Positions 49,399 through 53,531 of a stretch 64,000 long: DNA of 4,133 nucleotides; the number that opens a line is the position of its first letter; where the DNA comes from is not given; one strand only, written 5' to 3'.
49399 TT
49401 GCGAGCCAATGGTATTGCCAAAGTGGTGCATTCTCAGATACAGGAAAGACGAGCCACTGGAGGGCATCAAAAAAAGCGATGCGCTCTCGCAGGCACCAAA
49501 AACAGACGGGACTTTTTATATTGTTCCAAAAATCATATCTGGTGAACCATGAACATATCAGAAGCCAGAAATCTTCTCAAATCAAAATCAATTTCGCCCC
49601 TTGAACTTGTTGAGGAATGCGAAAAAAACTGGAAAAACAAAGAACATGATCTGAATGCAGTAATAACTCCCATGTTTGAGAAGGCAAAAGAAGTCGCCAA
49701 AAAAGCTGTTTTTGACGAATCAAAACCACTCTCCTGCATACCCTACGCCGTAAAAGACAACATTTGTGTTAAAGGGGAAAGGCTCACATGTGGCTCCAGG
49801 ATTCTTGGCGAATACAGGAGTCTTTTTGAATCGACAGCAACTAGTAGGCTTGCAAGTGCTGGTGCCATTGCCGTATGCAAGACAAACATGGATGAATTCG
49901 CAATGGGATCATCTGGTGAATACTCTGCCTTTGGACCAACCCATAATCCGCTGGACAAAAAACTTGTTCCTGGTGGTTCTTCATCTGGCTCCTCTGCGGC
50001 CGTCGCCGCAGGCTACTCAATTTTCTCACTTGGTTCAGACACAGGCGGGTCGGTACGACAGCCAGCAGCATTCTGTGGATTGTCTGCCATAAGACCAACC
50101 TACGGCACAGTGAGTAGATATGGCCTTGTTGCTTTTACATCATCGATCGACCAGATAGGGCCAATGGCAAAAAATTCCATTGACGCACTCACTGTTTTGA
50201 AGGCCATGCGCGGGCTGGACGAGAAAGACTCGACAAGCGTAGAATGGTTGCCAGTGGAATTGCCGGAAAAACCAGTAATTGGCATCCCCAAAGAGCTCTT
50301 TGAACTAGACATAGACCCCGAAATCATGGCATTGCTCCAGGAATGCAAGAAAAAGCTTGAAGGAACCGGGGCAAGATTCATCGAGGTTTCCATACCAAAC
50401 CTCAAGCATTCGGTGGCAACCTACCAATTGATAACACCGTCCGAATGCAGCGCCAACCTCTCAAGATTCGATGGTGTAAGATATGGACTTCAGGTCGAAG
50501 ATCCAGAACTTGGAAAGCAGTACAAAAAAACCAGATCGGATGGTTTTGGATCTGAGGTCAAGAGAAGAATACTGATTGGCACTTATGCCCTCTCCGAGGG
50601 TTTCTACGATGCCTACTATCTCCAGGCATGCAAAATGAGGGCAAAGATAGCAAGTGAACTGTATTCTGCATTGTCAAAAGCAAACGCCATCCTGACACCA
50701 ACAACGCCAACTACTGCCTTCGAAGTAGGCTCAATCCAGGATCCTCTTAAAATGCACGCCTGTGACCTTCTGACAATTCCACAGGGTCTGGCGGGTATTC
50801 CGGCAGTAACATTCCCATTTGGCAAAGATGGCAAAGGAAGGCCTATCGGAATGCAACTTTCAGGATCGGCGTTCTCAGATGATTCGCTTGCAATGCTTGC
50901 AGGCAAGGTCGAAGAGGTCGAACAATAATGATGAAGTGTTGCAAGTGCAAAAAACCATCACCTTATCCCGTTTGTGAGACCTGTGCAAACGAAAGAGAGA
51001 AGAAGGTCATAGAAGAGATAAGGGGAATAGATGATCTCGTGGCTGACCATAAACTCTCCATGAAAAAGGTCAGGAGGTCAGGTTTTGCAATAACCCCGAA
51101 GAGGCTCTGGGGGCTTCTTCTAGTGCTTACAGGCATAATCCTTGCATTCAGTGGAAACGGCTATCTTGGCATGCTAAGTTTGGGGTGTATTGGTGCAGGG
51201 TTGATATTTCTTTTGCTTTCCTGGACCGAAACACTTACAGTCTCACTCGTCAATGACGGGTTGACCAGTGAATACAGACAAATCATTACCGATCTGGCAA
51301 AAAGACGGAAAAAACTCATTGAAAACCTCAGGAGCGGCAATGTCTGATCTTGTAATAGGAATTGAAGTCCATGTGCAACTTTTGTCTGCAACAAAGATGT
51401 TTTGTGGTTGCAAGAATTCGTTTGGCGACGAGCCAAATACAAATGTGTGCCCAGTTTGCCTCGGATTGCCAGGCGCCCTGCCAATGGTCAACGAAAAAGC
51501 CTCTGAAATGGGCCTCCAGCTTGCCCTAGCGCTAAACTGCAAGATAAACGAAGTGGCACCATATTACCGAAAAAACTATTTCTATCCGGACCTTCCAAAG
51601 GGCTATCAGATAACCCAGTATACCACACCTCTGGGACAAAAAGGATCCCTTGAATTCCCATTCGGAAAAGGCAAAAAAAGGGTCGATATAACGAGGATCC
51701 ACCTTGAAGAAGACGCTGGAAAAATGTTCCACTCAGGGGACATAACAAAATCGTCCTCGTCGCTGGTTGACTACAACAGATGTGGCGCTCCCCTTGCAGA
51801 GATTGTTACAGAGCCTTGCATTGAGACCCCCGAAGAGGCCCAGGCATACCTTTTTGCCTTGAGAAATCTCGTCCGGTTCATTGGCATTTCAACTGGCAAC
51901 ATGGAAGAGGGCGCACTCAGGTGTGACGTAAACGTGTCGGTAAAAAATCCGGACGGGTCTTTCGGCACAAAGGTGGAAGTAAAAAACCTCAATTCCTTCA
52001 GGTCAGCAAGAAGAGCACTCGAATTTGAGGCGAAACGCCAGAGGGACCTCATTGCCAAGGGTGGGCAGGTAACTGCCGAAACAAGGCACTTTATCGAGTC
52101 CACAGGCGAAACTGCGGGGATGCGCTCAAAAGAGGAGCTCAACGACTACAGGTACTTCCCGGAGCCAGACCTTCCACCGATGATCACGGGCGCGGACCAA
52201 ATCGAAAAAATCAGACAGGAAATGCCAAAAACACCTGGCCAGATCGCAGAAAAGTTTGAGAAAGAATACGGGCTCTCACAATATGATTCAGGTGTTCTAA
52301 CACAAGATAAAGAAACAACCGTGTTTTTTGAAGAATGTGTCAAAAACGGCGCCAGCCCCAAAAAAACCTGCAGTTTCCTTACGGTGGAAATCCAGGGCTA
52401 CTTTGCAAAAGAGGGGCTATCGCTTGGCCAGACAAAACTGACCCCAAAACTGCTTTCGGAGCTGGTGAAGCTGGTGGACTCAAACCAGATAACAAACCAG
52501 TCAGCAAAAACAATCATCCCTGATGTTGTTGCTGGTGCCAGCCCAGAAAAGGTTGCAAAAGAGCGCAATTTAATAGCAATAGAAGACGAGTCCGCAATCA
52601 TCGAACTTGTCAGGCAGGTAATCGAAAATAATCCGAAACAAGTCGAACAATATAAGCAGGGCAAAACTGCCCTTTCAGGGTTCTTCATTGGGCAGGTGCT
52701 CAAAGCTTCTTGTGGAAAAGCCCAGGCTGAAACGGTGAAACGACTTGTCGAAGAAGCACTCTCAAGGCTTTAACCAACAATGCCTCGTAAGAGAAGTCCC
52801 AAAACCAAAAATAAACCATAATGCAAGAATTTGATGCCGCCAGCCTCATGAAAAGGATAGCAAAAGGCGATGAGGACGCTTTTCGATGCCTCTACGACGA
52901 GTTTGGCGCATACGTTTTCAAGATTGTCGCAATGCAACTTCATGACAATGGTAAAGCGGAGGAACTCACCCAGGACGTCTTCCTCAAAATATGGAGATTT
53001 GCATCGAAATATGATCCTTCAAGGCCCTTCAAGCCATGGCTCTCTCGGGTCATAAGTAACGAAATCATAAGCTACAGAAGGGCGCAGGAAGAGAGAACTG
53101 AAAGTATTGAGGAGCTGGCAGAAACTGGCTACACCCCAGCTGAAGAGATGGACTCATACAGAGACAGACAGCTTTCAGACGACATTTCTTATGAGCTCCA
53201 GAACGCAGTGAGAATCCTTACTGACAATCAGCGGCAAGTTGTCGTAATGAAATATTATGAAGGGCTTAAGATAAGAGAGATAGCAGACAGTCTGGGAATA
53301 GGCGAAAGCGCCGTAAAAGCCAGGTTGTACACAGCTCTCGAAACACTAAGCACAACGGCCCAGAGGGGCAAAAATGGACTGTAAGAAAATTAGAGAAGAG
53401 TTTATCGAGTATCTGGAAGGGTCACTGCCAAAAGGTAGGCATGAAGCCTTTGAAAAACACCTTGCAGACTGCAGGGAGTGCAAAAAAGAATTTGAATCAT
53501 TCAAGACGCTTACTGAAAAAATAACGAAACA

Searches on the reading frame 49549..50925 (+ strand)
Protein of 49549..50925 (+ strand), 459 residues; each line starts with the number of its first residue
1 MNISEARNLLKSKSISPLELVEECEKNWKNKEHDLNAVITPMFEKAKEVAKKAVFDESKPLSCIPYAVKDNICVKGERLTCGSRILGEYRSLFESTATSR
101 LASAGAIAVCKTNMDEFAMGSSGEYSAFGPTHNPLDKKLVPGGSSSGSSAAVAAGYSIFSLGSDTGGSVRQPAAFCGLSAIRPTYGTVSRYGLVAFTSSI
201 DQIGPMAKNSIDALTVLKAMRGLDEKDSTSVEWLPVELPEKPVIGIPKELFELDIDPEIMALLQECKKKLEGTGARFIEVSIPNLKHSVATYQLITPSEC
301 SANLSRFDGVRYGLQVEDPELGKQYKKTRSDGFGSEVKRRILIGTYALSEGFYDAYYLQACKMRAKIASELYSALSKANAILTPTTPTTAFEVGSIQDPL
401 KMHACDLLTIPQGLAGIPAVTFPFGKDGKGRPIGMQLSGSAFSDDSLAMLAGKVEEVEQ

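Call 79: search_protein_families(library=ncbifam, proteins=[P0048], max_evalue=0.01)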
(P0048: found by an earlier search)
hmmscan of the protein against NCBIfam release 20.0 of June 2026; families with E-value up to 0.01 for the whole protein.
P0048 (1328 aa): 1 family
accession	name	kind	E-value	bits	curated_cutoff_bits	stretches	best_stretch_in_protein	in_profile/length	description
NF003508.0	PRK05170.2-6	equivalog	0.0096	15.8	286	1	1129-1244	11-118/152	YcgN family cysteine cluster protein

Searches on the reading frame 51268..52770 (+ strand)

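Call 79: search_protein_families(library=ncbifam, proteins=[P0048], max_evalue=0.01)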
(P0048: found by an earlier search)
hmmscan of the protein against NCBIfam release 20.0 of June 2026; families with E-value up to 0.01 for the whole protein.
P0048 (1328 aa): 1 family
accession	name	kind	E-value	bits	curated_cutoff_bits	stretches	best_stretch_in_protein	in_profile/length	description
NF003508.0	PRK05170.2-6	equivalog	0.0096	15.8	286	1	1129-1244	11-118/152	YcgN family cysteine cluster protein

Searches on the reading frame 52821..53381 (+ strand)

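Call 48: search_protein_families(library=pfam, proteins=[window:52821-53381:+], max_evalue=0.1)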
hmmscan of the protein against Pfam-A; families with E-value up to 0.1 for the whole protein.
window:52821-53381:+ (187 aa): 12 families
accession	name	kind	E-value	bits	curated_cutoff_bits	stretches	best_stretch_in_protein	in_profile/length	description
PF04542.20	Sigma70_r2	-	2e-14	53.6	24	1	24-90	1-69/71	Sigma-70 region 2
PF08281.18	Sigma70_r4_2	-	1.6e-13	50.5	25.7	1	125-176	3-54/54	Sigma-70, region 4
PF04545.22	Sigma70_r4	-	4.2e-10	39.4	24.1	1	132-176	4-48/50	Sigma-70, region 4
PF07638.17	Sigma70_ECF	-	2.1e-06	28.2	21.1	1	124-172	124-175/185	ECF sigma factor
PF13384.12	HTH_23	-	0.00055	20.1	24.6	1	137-166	6-35/50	Homeodomain-like domain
PF08335.16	GlnD_UR_UTase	-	0.0033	17.9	21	1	73-174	43-127/141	GlnD PII-uridylyltransferase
PF19610.4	DUF6115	-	0.0073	17.1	27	1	93-166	54-128/134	Family of unknown function (DUF6115)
PF04297.20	UPF0122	-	0.0091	16.7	22.7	1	131-172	16-57/101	Putative helix-turn-helix protein, YlxM / p13 like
PF00196.25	GerE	-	0.012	15.7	23.5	1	133-170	3-39/57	Bacterial regulatory proteins, luxR family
PF04967.18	HTH_10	-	0.04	14.2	23.1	0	149-176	24-51/53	HTH DNA binding domain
PF13551.12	HTH_29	-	0.062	13.9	28.1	0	138-165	1-29/64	Winged helix-turn helix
PF06530.18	Phage_antitermQ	-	0.094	13.1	26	0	132-175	62-105/118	Phage antitermination protein Q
